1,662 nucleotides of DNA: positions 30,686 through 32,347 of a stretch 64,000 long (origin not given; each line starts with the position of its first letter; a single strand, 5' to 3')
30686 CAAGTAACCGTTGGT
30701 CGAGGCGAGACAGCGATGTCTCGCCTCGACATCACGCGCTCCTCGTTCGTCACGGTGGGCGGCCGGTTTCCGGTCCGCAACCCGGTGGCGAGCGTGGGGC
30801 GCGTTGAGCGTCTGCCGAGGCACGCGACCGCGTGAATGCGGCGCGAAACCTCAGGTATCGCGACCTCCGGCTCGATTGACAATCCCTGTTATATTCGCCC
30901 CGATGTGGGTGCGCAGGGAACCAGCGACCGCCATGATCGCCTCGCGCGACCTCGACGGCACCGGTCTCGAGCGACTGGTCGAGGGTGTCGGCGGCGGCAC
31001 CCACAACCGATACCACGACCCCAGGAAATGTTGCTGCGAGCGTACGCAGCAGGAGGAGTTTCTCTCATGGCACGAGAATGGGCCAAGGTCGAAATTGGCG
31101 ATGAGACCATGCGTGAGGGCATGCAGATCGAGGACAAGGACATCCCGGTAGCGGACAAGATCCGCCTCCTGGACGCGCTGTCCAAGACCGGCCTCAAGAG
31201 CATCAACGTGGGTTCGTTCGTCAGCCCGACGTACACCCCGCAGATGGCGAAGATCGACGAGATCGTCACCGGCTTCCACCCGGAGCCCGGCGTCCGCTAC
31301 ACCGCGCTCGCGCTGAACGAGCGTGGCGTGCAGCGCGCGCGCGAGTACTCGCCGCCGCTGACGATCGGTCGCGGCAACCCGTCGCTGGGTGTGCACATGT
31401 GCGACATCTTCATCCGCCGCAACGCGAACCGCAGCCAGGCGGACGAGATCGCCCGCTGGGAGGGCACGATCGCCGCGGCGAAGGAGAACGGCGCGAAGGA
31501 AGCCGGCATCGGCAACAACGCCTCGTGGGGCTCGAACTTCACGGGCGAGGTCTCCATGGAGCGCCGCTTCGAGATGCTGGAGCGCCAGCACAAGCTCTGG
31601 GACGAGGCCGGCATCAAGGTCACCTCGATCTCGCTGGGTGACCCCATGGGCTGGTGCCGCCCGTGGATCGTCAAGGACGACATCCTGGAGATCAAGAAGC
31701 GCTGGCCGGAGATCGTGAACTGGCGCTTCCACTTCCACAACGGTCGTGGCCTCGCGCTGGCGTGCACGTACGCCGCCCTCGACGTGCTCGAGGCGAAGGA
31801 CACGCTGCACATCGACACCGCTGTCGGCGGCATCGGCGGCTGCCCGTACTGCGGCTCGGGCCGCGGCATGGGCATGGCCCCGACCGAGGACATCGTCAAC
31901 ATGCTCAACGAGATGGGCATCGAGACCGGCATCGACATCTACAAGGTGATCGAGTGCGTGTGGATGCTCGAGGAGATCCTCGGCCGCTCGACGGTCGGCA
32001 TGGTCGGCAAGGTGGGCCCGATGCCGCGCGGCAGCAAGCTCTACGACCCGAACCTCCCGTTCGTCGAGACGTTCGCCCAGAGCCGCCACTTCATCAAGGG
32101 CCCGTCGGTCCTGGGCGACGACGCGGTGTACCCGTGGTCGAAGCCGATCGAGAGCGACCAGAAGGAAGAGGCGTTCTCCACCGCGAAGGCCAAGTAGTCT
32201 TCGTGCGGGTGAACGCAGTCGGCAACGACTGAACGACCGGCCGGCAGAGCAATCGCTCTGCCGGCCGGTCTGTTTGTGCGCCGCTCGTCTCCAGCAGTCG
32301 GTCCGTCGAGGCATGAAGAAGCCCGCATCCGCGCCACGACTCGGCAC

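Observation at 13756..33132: Orphan CoA-thioester island: six family III CoA-transferases with lyases, propellers and no classical beta-oxidation genes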

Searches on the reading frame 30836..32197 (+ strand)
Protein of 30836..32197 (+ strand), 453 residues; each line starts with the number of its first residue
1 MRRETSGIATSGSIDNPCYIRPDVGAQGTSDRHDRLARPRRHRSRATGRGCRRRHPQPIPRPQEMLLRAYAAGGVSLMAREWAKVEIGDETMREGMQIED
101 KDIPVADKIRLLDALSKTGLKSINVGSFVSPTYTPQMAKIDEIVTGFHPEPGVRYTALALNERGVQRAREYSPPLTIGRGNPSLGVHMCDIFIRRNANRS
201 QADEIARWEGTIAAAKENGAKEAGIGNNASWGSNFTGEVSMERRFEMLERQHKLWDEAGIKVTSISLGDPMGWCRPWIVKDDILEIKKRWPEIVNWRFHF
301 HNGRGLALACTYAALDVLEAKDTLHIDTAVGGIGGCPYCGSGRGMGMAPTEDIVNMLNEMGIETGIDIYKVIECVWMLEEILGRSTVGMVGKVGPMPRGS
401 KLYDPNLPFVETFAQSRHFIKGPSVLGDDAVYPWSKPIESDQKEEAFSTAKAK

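Call 5: search_protein_families(library=pfam, proteins=[window:30836-32197:+])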
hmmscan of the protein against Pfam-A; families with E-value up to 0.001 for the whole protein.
window:30836-32197:+ (453 aa): 1 family
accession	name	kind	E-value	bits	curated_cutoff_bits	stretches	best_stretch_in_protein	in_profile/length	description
PF00682.25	HMGL-like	-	7.4e-25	88.3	29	1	85-373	2-255/260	HMGL-like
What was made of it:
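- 31067..32197 (+): HMG-CoA-lyase-like enzyme of the R-E-G subfamily (core anchor). PF00682 (call 5).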

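Call 11: search_protein_families(library=ncbifam, proteins=[window:31067-32197:+], max_evalue=0.00001)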
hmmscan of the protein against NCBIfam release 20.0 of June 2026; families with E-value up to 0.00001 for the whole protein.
window:31067-32197:+ (376 aa): 6 families
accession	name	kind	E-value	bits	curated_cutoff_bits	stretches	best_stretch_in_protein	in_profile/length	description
NF004283.0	PRK05692.1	subfamily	1.4e-47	162.3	246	1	7-313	6-292/300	hydroxymethylglutaryl-CoA lyase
TIGR02146.1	LysS_fung_arch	equivalog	3.3e-11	43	413.55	1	12-258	3-221/344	homocitrate synthase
TIGR03217.1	4OH_2_O_val_ald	equivalog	8.2e-11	41.7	286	1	165-297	139-257/334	4-hydroxy-2-oxovalerate aldolase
NF006049.0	PRK08195.1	subfamily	1.3e-10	40.8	229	1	168-297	147-262/344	4-hyroxy-2-oxovalerate/4-hydroxy-2-oxopentanoic acid aldolase,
NF002085.0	PRK00915.1-2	subfamily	1.3e-10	40.7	517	1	158-306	143-276/504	2-isopropylmalate synthase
TIGR02660.1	nifV_homocitr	equivalog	2.5e-07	30.3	462.9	1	8-298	2-256/365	homocitrate synthase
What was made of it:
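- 31067..32197 (+): NF004283 scores 162 against a cutoff of 246 (call 11).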

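Call 13: search_solved_structures(query=window:31067-32197:+, max_evalue=0.001, show_alignments=1)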
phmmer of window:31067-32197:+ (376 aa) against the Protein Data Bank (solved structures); distinct sequences matched with E-value up to 0.001: 11.
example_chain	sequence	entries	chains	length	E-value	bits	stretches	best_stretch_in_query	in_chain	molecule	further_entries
2ftp_A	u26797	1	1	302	2.1e-34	122.3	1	8-311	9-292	hydroxymethylglutaryl-CoA lyase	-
2cw6_A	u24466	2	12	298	5.7e-32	114.3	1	8-313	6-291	Hydroxymethylglutaryl-CoA lyase, mitochondrial | Hydroxymethylglutaryl-CoA lyase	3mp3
3mp4_A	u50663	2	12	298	2.8e-31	112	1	11-313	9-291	Hydroxymethylglutaryl-CoA lyase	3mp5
1ydo_A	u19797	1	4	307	7.8e-30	107.3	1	7-307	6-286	HMG-CoA Lyase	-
6nds_A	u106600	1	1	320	2e-28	102.6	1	12-317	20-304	3-hydroxy-3-methylglutaryl-CoA lyase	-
1ydn_A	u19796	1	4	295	7.3e-25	90.9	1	8-294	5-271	HYDROXYMETHYLGLUTARYL-COA LYASE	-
3a9i_A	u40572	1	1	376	6.6e-08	35.1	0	179-257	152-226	Homocitrate synthase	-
2ztj_A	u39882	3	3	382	7e-08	35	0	179-257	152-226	Homocitrate synthase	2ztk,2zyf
6ktq_A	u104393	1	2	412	2.2e-05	26.8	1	6-306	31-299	Homocitrate synthase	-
3rmj_A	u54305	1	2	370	5.9e-05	25.4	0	180-306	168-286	2-isopropylmalate synthase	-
3ivs_A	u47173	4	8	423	0.00046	22.5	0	172-257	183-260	Homocitrate synthase, mitochondrial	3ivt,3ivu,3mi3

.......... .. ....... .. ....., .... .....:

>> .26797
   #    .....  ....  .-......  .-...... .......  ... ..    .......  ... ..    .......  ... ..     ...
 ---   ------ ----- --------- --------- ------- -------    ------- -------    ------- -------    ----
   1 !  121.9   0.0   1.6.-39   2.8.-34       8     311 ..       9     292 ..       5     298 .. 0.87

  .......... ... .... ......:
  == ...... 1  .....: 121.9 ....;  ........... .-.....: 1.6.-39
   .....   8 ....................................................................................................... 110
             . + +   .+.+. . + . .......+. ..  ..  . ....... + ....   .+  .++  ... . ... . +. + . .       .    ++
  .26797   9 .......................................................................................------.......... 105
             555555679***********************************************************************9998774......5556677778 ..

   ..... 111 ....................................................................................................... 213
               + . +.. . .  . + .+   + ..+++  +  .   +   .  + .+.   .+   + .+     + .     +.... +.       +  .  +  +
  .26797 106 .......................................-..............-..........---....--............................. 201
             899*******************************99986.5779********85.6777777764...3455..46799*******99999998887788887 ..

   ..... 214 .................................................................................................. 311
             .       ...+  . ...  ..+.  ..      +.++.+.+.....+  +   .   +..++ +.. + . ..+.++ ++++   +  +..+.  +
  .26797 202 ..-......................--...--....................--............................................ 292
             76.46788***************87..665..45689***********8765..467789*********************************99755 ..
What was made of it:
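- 31067..32197 (+): About 122 bits to HMG-CoA lyase 2ftp (call 13).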

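Call 15: find_homologous_proteins(query=window:31067-32197:+, max_evalue=1e-20)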
Query window:31067-32197:+ (376 aa): 2759 proteins with E <= 1e-20 among 5775 candidates; the best 120 are listed.
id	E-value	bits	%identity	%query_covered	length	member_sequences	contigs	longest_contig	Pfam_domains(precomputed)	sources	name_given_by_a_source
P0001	1.7e-258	875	100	100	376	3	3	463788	PF00682.26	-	-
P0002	1.1e-225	767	86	100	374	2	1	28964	PF00682.26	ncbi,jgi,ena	ncbi:MAG: citramalate synthase [Dehalococcoidia bacterium]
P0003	2.9e-225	765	87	100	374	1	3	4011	PF00682.26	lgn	-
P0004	6.5e-221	751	85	100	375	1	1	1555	PF00682.26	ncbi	-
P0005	1.4e-201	688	80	98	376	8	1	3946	PF00682.26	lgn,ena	-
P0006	3.8e-186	637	73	97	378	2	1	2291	PF00682.26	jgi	jgi:hydroxymethylglutaryl-CoA lyase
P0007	1.1e-185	635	73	97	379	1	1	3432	PF00682.26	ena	-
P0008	7.0e-181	619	73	97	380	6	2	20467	PF00682.26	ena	-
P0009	3.9e-180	617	71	97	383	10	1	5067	PF00682.26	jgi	-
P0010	1.7e-172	592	69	97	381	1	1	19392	PF00682.26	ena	-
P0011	2.6e-172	591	69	97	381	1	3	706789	PF00682.26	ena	-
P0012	3.0e-171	588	69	97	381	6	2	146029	PF00682.26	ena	-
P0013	1.7e-170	585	68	97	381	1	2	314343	PF00682.26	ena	-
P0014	2.2e-166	572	67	97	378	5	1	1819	PF00682.26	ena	-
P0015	1.6e-165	569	66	98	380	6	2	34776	PF00682.26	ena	-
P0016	4.4e-160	551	64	97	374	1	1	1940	PF00682.26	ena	-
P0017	9.6e-158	543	64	97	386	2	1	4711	PF00682.26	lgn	-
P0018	5.1e-155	534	65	96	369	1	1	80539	PF00682.26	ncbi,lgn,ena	-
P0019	2.6e-154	532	64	97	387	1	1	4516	PF00682.26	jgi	-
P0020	1.2e-153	530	60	98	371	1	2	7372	PF00682.26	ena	-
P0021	1.5e-153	529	62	97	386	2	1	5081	PF00682.26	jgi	jgi:hydroxymethylglutaryl-CoA lyase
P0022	4.7e-153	528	62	97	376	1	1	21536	PF00682.26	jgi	-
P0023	5.4e-153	528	60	98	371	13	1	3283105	PF00682.26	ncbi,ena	-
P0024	8.1e-153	527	61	98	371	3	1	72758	PF00682.26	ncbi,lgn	-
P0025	3.5e-151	522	60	98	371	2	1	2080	PF00682.26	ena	-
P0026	4.3e-151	521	63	97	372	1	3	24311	PF00682.26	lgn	-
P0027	5.6e-151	521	61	97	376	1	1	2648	PF00682.26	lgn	-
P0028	1.0e-150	520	60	98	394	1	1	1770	PF00682.26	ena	-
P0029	1.2e-150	520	61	98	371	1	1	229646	PF00682.26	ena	-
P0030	3.6e-150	518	61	98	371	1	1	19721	PF00682.26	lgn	-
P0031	2.0e-149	516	59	99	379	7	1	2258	PF00682.26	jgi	jgi:hydroxymethylglutaryl-CoA lyase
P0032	2.5e-149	516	61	96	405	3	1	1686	PF00682.26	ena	-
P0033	5.4e-149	514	62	97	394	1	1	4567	PF00682.26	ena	-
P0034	7.5e-149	514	61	97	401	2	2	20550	PF00682.26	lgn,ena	-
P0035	8.0e-149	514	60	98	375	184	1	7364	PF00682.26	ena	-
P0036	1.2e-148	513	58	100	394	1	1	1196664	PF00682.26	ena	-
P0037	1.5e-148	513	60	98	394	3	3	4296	PF00682.26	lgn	-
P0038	2.3e-148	512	58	99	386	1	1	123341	PF00682.26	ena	-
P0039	3.4e-148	512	60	99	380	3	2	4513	PF00682.26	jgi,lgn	jgi:hydroxymethylglutaryl-CoA lyase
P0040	5.1e-148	511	59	99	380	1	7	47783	PF00682.26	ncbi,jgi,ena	jgi:hydroxymethylglutaryl-CoA lyase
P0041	9.5e-148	510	59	98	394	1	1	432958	PF00682.26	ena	-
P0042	1.6e-147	510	59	98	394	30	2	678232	PF00682.26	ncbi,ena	-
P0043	2.8e-147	509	60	97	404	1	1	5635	PF00682.26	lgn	-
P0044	3.1e-147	509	61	97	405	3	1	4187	PF00682.26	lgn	-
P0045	8.2e-147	507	61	97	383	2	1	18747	PF00682.26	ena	-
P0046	8.5e-147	507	60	97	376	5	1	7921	PF00682.26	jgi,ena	-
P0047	9.6e-147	507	59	98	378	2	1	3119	PF00682.26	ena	-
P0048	1.4e-146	507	58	99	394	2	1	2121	PF00682.26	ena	-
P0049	1.6e-146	506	59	97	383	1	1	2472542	PF00682.26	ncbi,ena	-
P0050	2.3e-146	506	59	97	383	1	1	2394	PF00682.26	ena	-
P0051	3.6e-146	505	59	98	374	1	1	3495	PF00682.26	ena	-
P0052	3.8e-146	505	58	98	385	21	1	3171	PF00682.26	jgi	jgi:hydroxymethylglutaryl-CoA lyase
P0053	4.2e-146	505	58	98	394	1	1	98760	PF00682.26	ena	-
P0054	4.2e-146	505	58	98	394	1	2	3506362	PF00682.26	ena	-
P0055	4.3e-146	505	58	99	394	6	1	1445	PF00682.26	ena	-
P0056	7.0e-146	504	60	97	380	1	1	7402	PF00682.26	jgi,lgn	-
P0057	9.2e-146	504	58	98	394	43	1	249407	PF00682.26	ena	-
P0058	9.8e-146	504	60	97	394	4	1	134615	PF00682.26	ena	-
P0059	1.5e-145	503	59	98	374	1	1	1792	PF00682.26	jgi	jgi:hydroxymethylglutaryl-CoA lyase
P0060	1.6e-145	503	59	97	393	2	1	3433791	PF00682.26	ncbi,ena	-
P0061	1.7e-145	503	59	97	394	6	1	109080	PF00682.26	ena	-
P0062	2.3e-145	502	60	97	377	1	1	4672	PF00682.26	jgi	jgi:hydroxymethylglutaryl-CoA lyase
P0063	4.6e-145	502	59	97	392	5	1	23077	PF00682.26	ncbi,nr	ncbi:citramalate synthase [SAR202 cluster bacterium AD-804-J14_MRT_500m]|nr:citramalate synthase [SA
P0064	9.5e-145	500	60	97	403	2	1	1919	PF00682.26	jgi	jgi:hydroxymethylglutaryl-CoA lyase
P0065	1.9e-144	499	60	98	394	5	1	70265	PF00682.26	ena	-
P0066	2.1e-144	499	59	97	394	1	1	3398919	PF00682.26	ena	-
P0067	2.3e-144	499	59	97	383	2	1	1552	PF00682.26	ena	-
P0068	2.9e-144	499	57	97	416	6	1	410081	PF00682.26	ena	-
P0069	3.6e-144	499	59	98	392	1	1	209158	PF00682.26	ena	-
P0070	3.7e-144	499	59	97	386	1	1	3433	PF00682.26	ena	-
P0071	3.7e-144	499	59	98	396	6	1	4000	PF00682.26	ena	-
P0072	3.8e-144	499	59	98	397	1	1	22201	PF00682.26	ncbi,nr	ncbi:MAG: citramalate synthase [Chloroflexi bacterium]|nr:citramalate synthase [Chloroflexota bacter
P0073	4.4e-144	498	58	97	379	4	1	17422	PF00682.26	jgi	jgi:hydroxymethylglutaryl-CoA lyase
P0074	8.0e-144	497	60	97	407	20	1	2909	PF00682.26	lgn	-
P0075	8.3e-144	497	58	98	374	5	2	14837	PF00682.26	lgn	-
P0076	8.6e-144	497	60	97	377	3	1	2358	PF00682.26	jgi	jgi:hydroxymethylglutaryl-CoA lyase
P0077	1.3e-143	497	57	98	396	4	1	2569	PF00682.26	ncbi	-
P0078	1.4e-143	497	58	95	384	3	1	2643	PF00682.26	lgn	-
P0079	1.6e-143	496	58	98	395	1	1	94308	PF00682.26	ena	-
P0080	2.4e-143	496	58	98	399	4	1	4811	PF00682.26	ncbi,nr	ncbi:MAG: citramalate synthase [Chloroflexi bacterium]|nr:citramalate synthase [Chloroflexota bacter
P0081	2.8e-143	496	59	97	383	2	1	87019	PF00682.26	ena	-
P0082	4.7e-143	495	60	98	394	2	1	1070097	PF00682.26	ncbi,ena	-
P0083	5.2e-143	495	58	98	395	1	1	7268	PF00682.26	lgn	-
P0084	5.4e-143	495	60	98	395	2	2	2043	PF00682.26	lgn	-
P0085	5.5e-143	495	59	97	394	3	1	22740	PF00682.26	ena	-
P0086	5.7e-143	495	59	97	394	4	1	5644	PF00682.26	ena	-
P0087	6.0e-143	495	57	98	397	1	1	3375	PF00682.26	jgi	-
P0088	6.3e-143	494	59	97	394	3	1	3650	PF00682.26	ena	-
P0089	7.0e-143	494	57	98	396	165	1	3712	PF00682.26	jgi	jgi:hydroxymethylglutaryl-CoA lyase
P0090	7.2e-143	494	58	98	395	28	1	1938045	PF00682.26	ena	-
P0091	1.4e-142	493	58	98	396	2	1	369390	PF00682.26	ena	-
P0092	1.8e-142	493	58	98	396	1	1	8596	PF00682.26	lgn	-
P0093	2.0e-142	493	59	97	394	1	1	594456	PF00682.26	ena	-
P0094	2.3e-142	493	58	97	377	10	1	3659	PF00682.26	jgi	jgi:hydroxymethylglutaryl-CoA lyase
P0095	3.0e-142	492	59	98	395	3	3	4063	PF00682.26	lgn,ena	-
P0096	4.6e-142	492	58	97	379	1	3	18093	PF00682.26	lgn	-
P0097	4.8e-142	492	58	97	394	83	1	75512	PF00682.26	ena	-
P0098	5.1e-142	491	58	97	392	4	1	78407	PF00682.26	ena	-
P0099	7.3e-142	491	59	97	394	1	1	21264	PF00682.26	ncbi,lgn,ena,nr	ncbi:MAG: citramalate synthase [SAR202 cluster bacterium Io17-Chloro-G2]|nr:MAG: citramalate synthas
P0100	9.7e-142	491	57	98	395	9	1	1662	PF00682.26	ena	-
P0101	1.0e-141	491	59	97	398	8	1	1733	PF00682.26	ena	-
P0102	1.0e-141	491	58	97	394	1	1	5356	PF00682.26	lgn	-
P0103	1.3e-141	490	58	98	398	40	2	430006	PF00682.26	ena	-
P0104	2.0e-141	490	58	97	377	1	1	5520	PF00682.26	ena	-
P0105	2.4e-141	489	59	97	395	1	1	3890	PF00682.26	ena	-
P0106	2.5e-141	489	58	97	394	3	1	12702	PF00682.26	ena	-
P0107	2.7e-141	489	60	97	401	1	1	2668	PF00682.26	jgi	jgi:hydroxymethylglutaryl-CoA lyase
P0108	3.2e-141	489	57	96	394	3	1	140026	PF00682.26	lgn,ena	-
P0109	3.7e-141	489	59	97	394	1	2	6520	PF00682.26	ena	-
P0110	3.9e-141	489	57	98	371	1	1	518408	PF00682.26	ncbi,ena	-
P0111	3.9e-141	489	58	98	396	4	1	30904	PF00682.26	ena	-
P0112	4.0e-141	489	57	98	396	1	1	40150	PF00682.26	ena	-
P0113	4.9e-141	488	58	98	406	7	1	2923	PF00682.26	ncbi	ncbi:MAG: citramalate synthase [Pseudomonadota bacterium]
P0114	5.2e-141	488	58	98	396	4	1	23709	PF00682.26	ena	-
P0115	5.2e-141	488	57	98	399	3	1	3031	PF00682.26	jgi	-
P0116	5.3e-141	488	57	97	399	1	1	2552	PF00682.26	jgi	jgi:hydroxymethylglutaryl-CoA lyase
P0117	5.4e-141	488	58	98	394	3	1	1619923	PF00682.26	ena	-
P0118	5.4e-141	488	57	99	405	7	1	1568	PF00682.26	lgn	-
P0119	5.5e-141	488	55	99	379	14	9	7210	PF00682.26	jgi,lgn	jgi:hydroxymethylglutaryl-CoA lyase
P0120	6.2e-141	488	59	98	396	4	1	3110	PF00682.26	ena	-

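Call 17: find_encoding_contigs(protein=P0002, flank=10000, max_places=2)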
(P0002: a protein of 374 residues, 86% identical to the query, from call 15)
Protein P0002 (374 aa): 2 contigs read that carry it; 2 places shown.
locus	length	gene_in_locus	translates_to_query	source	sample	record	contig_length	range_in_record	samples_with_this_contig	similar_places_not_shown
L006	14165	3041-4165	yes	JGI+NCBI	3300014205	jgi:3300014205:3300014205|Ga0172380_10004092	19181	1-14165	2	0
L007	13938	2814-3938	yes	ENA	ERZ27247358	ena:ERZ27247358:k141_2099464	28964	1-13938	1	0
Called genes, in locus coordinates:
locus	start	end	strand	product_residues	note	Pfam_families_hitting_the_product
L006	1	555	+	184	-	PF00441:Acyl-CoA_dh_1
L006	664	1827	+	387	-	PF02771:Acyl-CoA_dh_N, PF02770:Acyl-CoA_dh_M, PF00441:Acyl-CoA_dh_1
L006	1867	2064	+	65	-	PF04945:YHS (faint)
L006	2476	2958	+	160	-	-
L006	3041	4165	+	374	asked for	PF00682:HMGL-like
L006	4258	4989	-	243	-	PF03328:HpcH_HpaI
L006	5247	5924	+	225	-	-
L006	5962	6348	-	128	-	PF00903:Glyoxalase, PF13468:Glyoxalase_3, PF13669:Glyoxalase_4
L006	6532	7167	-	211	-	PF00578:AhpC-TSA, PF08534:Redoxin, PF10417:1-cysPrx_C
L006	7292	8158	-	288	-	PF13489:Methyltransf_23, PF08241:Methyltransf_11 (weak), PF08242:Methyltransf_12 (weak), PF13649:Methyltransf_25 (weak)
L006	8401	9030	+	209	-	PF03551:PadR, PF10400:Vir_act_alpha_C (weak)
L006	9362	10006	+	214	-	PF01547:SBP_bac_1 (faint), PF13531:SBP_bac_11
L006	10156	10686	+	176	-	PF00528:BPD_transp_1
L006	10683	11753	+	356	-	PF00005:ABC_tran, PF13304:AAA_21 (faint)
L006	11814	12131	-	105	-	PF07883:Cupin_2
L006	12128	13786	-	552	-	PF13641:Glyco_tranf_2_3 (faint), PF13632:Glyco_trans_2_3 (weak)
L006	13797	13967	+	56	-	-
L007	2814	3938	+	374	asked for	PF00682:HMGL-like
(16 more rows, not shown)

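Call 18: find_encoding_contigs(protein=P0011, flank=10000, max_places=2)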
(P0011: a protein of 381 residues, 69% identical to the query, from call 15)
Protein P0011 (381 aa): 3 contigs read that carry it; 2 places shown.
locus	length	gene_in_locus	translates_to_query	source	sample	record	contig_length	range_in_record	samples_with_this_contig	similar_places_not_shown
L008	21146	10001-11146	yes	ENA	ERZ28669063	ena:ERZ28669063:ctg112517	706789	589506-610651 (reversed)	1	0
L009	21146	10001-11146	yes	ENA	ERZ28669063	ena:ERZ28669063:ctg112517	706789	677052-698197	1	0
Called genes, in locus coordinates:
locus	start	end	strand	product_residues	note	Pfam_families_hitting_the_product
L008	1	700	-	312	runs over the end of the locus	PF12760:Zn_ribbon_IS1595, PF12762:DDE_Tnp_IS1595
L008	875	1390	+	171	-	PF00589:Phage_integrase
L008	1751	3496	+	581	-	PF13362:Toprim_3 (faint), PF13481:AAA_25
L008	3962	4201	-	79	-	-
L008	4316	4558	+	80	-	-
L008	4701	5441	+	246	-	PF00202:Aminotran_3, PF00155:Aminotran_1_2 (weak)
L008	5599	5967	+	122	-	-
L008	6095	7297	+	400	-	PF02771:Acyl-CoA_dh_N, PF02770:Acyl-CoA_dh_M, PF00441:Acyl-CoA_dh_1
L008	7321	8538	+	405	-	PF02771:Acyl-CoA_dh_N, PF02770:Acyl-CoA_dh_M, PF00441:Acyl-CoA_dh_1, PF08028:Acyl-CoA_dh_2 (weak)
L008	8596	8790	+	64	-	PF04945:YHS (weak)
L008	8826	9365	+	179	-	PF13452:FAS1_DH_region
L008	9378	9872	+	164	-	-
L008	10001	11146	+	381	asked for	PF00682:HMGL-like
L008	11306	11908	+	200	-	PF13263:PHP_C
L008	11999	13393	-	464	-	PF02515:CoA_transf_3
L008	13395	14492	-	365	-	PF02515:CoA_transf_3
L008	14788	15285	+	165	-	PF01243:PNPOx_N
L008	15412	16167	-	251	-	PF02012:BNR (faint)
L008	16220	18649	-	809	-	PF02515:CoA_transf_3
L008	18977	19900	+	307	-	PF00106:adh_short, PF08659:KR, PF13561:adh_short_C2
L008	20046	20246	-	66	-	-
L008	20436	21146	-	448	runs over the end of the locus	PF00202:Aminotran_3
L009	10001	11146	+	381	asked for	PF00682:HMGL-like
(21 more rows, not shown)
